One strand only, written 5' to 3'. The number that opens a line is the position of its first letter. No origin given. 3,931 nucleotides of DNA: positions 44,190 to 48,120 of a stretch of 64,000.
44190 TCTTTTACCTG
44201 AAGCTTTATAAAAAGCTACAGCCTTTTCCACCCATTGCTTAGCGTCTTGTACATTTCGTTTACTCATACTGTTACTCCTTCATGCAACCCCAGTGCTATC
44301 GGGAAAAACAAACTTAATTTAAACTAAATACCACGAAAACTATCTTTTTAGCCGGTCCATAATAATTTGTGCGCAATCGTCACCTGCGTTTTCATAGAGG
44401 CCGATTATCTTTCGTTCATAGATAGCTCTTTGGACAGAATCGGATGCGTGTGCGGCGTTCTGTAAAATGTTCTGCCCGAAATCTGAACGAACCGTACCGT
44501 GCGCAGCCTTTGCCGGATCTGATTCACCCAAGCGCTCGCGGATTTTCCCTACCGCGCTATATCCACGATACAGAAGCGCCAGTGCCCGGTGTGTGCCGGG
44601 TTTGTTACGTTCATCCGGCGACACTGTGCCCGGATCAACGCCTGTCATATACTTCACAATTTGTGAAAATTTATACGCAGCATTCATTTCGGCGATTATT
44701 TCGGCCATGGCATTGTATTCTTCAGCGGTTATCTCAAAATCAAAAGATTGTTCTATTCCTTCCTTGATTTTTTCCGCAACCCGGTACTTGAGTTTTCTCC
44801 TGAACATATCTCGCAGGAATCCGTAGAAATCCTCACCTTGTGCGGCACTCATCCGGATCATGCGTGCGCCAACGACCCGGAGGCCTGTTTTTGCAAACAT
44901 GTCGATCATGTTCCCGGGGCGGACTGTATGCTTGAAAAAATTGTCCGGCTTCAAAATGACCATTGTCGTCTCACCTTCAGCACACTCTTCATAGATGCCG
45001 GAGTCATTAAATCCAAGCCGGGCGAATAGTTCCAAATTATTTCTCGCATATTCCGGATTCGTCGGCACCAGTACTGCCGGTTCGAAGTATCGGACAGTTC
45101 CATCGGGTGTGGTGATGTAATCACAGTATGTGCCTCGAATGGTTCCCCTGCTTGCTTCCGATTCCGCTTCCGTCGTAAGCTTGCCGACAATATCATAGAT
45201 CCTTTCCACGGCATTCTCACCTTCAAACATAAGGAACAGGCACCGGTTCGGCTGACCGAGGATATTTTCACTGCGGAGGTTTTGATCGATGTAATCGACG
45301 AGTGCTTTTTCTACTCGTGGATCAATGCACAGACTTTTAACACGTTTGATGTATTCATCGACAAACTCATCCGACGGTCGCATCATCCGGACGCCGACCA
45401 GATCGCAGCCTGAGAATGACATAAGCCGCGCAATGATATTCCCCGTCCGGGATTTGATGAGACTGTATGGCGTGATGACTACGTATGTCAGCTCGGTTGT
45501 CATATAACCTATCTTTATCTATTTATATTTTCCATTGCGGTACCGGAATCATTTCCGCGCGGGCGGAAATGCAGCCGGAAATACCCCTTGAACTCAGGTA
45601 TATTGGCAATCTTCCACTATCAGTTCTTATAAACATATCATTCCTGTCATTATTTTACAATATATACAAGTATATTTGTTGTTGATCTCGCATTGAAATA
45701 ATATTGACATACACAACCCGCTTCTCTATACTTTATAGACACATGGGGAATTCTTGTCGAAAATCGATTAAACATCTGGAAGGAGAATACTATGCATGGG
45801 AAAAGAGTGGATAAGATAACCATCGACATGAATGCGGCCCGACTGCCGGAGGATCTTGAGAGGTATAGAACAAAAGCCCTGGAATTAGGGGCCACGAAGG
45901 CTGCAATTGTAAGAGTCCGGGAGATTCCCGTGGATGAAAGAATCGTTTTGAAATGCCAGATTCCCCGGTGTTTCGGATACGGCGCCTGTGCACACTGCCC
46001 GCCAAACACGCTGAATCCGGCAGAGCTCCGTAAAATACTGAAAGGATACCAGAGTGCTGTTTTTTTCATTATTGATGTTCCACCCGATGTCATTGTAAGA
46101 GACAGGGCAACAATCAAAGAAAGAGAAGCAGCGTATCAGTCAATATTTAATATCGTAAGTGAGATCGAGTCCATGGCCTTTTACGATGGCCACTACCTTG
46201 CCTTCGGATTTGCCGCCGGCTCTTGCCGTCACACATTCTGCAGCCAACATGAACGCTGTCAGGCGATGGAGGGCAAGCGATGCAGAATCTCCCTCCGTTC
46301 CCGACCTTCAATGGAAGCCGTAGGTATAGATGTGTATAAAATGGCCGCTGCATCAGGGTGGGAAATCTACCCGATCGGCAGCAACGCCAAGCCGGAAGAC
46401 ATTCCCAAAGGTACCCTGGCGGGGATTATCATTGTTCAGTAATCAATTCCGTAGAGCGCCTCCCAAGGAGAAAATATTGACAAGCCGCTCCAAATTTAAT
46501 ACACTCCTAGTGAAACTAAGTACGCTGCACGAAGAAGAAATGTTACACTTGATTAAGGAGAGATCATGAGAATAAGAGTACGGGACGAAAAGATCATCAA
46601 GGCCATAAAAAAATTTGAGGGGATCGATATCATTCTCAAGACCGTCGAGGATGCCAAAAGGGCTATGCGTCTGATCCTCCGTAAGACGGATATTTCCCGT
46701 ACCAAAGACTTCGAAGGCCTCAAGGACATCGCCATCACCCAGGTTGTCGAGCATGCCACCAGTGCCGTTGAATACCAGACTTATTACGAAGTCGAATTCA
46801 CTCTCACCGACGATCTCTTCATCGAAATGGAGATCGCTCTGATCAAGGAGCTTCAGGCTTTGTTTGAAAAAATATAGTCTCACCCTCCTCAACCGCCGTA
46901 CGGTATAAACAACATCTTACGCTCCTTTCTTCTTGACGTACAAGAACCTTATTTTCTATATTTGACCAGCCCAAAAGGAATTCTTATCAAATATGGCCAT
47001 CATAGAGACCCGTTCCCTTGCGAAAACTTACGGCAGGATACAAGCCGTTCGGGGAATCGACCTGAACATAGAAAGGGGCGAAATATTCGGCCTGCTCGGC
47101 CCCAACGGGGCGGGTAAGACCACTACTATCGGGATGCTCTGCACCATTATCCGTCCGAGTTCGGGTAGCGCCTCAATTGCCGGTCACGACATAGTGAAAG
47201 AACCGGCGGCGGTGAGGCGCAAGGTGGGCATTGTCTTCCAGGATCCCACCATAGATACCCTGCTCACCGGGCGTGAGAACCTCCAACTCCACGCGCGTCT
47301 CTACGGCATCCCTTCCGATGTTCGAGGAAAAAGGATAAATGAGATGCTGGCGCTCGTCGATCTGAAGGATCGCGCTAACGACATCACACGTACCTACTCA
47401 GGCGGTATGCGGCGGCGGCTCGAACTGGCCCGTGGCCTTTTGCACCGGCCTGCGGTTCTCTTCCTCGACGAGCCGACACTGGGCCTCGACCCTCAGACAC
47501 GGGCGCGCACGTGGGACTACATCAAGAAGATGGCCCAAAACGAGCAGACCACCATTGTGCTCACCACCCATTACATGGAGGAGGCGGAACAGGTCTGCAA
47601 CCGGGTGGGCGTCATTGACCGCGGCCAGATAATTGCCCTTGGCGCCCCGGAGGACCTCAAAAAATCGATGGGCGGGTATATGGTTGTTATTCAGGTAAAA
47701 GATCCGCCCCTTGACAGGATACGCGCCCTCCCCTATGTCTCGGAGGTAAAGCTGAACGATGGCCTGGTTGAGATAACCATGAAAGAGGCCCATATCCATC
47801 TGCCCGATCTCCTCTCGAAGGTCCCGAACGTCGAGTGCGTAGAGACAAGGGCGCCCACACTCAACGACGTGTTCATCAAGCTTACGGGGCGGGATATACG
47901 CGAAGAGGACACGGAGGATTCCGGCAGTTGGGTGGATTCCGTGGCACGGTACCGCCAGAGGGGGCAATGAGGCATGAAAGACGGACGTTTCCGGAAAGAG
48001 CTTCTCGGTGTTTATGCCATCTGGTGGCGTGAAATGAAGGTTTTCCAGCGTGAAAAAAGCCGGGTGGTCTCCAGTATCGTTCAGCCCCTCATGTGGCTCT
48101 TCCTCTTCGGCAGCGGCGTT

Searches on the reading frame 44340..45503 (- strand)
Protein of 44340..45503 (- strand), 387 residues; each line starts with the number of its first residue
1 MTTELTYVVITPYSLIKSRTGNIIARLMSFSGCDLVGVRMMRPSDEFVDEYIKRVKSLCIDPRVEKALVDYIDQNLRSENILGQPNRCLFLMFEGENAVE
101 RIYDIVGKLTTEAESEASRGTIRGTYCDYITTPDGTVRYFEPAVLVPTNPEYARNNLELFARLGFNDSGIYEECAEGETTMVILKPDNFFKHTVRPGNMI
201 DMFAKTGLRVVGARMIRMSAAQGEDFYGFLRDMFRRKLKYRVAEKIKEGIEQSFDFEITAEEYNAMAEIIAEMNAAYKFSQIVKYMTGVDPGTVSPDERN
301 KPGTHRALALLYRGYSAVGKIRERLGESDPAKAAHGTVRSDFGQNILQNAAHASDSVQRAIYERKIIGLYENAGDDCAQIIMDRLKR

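Call 80: search_protein_families(library=pfam, proteins=[window:44340-45503:-], max_evalue=0.00001)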
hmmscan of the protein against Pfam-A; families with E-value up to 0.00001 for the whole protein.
window:44340-45503:- (387 aa): 1 family
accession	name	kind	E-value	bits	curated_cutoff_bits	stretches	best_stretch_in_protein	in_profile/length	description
PF00334.24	NDK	-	7.7e-29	100.7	27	2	308-366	70-128/135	Nucleoside diphosphate kinase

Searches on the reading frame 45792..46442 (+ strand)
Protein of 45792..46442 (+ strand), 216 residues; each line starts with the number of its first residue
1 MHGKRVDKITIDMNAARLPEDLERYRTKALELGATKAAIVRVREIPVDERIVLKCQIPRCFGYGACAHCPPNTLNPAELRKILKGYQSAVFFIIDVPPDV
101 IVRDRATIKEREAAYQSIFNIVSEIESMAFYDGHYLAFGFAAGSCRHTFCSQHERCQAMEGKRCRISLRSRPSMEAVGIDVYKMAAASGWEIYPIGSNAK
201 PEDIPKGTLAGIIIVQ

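Call 83: search_protein_families(library=pfam, proteins=[window:45792-46442:+], max_evalue=0.00001)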
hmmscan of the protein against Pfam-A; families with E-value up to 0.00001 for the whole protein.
window:45792-46442:+ (216 aa): 1 family
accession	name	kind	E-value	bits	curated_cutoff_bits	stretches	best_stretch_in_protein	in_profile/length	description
PF10050.14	DUF2284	-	1.6e-33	116.2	25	1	39-195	2-148/161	Predicted metal-binding protein (DUF2284)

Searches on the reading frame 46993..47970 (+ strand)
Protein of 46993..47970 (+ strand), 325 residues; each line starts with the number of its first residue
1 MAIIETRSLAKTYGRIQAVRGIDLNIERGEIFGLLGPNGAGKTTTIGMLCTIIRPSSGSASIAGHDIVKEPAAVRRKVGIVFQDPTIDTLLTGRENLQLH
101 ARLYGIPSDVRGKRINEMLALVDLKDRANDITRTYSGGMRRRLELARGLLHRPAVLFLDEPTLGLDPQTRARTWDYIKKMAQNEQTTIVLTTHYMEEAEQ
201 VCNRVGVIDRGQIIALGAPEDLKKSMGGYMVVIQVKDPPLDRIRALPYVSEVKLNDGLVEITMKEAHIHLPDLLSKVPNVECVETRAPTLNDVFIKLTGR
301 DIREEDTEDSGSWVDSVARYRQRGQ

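Call 15: search_protein_families(library=pfam, proteins=[window:46993-47970:+], max_evalue=0.001)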
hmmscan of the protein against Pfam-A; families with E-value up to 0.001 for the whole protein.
window:46993-47970:+ (325 aa): 3 families
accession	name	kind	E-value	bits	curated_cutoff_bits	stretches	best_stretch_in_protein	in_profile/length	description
PF00005.33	ABC_tran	-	3.5e-32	112.3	25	1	20-162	2-136/137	ABC transporter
PF13732.12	DrrA1-3_C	-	2.3e-09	38.3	27.4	1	217-297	1-80/81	ATP-binding protein DrrA1-3-like, C-terminal domain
PF13304.12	AAA_21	-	1.3e-08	35.8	27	1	133-193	236-298/304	AAA domain, putative AbiEii toxin, Type IV TA system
